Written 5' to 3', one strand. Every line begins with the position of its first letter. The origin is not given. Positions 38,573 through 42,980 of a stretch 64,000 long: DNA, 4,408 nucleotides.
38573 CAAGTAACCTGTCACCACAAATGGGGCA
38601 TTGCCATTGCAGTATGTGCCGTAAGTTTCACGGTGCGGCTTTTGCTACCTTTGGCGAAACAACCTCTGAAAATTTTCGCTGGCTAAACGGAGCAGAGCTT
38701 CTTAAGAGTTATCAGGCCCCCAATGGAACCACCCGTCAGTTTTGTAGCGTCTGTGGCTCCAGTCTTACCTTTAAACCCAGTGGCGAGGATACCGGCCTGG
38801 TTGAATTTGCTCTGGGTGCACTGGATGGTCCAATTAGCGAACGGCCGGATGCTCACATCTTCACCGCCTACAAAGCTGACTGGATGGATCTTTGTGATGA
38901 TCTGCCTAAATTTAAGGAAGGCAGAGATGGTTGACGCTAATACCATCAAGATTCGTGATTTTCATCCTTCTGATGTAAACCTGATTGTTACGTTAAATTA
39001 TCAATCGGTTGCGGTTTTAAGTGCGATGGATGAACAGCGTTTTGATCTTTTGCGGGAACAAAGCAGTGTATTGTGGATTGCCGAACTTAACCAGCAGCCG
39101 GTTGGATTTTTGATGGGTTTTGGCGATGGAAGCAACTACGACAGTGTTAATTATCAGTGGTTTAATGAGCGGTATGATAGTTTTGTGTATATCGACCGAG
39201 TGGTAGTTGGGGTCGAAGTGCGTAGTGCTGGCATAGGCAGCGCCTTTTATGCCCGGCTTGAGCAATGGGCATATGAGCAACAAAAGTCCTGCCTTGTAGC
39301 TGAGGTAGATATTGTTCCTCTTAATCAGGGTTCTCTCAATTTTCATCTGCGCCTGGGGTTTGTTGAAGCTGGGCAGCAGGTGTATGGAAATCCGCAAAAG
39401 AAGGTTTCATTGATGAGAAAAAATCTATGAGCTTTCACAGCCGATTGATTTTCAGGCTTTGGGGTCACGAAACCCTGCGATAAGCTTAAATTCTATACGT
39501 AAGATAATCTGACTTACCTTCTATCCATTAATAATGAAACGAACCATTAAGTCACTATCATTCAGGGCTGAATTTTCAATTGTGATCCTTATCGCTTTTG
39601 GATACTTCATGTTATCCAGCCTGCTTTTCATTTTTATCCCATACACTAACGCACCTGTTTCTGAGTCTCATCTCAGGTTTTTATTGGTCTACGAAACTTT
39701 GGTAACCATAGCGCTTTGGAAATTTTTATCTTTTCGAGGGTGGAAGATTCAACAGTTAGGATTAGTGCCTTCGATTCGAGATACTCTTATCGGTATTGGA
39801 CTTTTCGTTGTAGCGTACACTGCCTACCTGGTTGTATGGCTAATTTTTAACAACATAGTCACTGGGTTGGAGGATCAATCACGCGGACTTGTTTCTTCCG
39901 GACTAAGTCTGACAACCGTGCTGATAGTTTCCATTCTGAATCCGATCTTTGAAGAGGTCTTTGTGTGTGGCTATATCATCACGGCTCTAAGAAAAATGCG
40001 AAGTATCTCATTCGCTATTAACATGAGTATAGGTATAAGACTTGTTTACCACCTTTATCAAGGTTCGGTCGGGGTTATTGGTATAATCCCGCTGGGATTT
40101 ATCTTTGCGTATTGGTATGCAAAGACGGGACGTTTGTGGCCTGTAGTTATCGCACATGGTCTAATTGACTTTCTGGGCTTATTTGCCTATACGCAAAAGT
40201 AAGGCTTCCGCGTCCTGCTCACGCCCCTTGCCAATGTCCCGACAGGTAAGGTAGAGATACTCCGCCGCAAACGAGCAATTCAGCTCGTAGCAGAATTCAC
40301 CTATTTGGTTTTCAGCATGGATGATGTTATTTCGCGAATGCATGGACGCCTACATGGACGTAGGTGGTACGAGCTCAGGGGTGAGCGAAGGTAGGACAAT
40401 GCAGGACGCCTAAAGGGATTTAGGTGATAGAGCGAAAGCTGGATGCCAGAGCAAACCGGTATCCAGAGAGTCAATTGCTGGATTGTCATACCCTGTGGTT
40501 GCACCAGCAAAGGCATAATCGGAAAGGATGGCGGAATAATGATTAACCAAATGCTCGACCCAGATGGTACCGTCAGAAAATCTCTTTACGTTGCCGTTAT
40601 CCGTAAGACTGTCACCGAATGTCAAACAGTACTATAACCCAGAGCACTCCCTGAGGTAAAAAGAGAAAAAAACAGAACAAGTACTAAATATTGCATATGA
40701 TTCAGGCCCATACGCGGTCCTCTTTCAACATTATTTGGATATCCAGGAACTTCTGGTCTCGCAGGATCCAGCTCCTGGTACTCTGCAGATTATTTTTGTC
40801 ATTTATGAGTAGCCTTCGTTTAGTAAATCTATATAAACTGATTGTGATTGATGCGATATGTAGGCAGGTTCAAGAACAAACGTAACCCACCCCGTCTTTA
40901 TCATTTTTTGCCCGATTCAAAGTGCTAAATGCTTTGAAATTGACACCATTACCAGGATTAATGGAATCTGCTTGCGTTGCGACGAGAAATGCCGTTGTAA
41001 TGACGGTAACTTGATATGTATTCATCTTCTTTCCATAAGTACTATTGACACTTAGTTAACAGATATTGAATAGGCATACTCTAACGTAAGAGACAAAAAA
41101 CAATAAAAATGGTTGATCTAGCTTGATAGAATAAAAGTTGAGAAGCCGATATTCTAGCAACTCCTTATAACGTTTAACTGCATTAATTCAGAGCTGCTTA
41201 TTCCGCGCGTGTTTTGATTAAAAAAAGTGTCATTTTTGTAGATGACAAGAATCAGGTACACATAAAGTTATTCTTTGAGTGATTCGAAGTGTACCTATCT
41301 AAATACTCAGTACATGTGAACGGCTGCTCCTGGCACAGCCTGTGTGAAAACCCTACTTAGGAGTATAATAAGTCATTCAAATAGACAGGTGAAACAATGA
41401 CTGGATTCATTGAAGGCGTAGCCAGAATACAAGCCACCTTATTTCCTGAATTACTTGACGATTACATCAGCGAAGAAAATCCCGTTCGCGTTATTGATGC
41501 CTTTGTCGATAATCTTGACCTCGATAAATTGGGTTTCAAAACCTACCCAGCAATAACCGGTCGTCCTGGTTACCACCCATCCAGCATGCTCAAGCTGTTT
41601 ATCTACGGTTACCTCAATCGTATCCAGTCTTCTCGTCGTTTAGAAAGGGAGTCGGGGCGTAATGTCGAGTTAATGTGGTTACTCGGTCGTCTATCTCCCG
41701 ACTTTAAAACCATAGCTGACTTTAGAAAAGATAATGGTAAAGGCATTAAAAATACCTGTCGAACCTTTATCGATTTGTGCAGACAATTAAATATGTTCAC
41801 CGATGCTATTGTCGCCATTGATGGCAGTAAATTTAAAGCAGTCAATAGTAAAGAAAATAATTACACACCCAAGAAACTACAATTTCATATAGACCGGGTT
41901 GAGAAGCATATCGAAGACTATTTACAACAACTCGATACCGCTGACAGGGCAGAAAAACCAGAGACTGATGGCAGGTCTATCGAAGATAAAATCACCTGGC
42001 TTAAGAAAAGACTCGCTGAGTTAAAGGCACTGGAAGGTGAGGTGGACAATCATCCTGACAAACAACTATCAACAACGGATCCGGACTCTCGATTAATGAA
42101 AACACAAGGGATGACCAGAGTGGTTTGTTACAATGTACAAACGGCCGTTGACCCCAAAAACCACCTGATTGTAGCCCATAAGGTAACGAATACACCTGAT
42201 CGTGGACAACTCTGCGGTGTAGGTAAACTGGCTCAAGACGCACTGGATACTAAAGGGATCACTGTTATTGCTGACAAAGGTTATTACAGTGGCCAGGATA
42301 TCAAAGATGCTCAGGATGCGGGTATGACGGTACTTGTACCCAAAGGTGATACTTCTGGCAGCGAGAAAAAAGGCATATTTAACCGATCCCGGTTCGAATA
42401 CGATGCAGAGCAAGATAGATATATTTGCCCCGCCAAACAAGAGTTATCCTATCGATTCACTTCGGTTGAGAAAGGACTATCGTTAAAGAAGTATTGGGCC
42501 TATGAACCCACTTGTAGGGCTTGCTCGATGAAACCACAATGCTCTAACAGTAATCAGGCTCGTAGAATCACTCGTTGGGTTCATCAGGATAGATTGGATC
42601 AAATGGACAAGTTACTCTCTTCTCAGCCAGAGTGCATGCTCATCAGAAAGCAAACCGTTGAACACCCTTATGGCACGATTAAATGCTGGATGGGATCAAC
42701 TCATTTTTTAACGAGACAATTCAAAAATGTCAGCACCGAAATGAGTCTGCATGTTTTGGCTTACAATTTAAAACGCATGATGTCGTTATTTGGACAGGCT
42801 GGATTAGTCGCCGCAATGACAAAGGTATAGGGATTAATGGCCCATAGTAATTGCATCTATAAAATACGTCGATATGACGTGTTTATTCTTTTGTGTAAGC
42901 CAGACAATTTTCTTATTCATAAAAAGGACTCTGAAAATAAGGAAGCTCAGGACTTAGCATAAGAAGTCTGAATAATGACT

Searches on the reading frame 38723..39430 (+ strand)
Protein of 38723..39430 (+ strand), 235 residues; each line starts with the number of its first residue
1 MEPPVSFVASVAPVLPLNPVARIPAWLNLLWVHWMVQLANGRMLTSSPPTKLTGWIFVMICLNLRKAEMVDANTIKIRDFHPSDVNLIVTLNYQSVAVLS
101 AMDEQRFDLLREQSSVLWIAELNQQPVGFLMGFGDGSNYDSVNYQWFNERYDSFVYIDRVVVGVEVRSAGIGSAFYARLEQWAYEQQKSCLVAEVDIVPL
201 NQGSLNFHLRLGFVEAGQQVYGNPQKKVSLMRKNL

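Call 9: search_protein_families(library=pfam, proteins=[window:38723-39430:+], max_evalue=0.001)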
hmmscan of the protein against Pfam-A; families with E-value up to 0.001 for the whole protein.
window:38723-39430:+ (235 aa): 2 families
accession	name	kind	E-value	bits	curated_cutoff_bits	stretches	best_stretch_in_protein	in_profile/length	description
PF00583.31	Acetyltransf_1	-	1.9e-11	44.7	20.7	1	101-213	19-116/116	Acetyltransferase (GNAT) family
PF13508.13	Acetyltransf_7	-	2.7e-06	28.1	27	1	115-215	3-84/84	Acetyltransferase (GNAT) domain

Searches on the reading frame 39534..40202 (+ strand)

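Call 9: search_protein_families(library=pfam, proteins=[window:39534-40202:+], max_evalue=0.001)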
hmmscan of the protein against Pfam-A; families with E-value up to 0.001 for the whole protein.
window:39534-40202:+ (222 aa): 1 family
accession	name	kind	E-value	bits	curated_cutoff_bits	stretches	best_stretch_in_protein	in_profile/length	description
PF02517.21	Rce1-like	-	6.6e-17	62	22.4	1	125-214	4-93/93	Type II CAAX prenyl endopeptidase Rce1-like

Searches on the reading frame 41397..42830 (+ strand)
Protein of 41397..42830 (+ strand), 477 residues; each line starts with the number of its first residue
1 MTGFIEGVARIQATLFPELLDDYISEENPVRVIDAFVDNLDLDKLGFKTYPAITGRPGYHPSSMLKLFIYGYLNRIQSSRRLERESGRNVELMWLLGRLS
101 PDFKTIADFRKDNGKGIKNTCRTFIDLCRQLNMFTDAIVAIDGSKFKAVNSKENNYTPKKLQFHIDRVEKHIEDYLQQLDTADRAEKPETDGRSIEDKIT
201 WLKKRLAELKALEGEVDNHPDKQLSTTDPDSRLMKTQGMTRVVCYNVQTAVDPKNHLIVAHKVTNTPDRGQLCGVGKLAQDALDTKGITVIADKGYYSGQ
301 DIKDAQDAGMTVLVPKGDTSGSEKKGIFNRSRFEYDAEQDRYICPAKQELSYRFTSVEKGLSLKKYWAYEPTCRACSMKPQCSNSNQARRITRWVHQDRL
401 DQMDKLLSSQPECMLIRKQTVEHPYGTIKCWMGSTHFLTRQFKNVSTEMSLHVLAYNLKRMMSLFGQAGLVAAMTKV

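Call 9: search_protein_families(library=pfam, proteins=[window:41397-42830:+], max_evalue=0.001)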
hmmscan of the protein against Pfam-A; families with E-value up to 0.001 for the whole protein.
window:41397-42830:+ (477 aa): 3 families
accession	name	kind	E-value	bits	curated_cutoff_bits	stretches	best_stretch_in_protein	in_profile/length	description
PF05598.16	DUF772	-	2.6e-17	63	23.1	1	55-119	1-69/74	Transposase domain (DUF772)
PF13751.12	DDE_Tnp_1_6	-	4.9e-14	53.1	25.1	1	343-462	1-125/125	Transposase DDE domain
PF01609.27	DDE_Tnp_1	-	2.2e-12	47.6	23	1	235-458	15-200/200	Transposase DDE domain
